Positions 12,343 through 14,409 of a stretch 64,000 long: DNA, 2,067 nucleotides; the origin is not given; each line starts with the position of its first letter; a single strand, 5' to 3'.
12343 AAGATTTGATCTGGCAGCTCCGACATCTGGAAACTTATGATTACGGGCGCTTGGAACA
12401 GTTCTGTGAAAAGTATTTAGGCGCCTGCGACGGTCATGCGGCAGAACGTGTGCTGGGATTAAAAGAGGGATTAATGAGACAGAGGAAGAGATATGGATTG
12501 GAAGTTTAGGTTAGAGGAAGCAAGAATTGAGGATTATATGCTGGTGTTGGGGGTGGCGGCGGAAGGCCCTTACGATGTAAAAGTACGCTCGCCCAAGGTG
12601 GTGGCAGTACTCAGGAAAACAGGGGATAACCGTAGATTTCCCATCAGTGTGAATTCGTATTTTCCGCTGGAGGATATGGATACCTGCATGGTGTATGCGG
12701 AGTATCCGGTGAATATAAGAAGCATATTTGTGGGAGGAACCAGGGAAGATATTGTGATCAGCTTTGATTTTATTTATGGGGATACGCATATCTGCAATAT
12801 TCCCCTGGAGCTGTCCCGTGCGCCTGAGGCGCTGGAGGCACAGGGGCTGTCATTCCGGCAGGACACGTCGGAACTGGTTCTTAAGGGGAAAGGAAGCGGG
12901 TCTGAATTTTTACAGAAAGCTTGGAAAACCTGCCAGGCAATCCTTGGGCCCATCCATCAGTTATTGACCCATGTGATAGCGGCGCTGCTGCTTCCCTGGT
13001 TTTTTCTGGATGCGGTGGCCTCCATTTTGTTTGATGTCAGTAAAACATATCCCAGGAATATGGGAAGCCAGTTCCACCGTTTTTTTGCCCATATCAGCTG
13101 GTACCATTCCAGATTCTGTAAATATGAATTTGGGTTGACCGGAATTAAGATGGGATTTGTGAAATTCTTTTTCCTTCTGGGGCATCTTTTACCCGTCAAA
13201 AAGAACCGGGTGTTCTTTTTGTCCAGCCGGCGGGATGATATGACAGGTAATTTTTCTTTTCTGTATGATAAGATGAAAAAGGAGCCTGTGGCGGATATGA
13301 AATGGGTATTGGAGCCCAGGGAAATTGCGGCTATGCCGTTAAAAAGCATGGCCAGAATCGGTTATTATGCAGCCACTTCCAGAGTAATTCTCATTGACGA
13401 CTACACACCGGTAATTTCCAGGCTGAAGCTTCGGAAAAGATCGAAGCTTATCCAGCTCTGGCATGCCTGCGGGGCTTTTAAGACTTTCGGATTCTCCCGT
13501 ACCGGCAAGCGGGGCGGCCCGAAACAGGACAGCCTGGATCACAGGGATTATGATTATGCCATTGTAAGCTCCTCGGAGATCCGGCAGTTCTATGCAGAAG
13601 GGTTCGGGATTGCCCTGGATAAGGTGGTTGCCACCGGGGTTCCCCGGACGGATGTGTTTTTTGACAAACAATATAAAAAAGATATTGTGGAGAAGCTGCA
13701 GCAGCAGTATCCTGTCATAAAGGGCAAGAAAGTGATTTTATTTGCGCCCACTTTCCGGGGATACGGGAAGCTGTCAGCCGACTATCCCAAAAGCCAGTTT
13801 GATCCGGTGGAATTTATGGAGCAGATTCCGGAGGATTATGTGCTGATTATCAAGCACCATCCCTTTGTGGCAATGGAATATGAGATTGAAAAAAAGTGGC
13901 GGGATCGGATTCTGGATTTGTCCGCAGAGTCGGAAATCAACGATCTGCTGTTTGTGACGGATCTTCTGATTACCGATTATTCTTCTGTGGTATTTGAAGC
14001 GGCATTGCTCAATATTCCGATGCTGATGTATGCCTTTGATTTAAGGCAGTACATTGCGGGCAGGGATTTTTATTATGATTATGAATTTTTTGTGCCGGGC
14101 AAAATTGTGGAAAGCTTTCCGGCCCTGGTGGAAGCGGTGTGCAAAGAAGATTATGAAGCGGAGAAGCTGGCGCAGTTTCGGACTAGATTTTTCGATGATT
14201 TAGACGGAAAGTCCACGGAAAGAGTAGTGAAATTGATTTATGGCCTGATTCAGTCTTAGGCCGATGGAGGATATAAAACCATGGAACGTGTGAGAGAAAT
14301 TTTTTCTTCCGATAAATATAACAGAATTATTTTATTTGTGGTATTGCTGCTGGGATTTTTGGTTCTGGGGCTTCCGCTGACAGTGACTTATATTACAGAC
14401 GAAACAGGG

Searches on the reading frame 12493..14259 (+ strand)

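Call 43: search_protein_families(library=pfam, proteins=[window:12493-14259:+], max_evalue=0.001)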
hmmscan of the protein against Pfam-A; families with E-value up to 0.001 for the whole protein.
window:12493-14259:+ (588 aa): 1 family
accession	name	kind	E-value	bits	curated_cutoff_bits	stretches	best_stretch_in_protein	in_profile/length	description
PF04464.20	Glyphos_transf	-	3.7e-88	296.4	22.1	1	227-583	3-366/367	CDP-Glycerol:Poly(glycerophosphate) glycerophosphotransferase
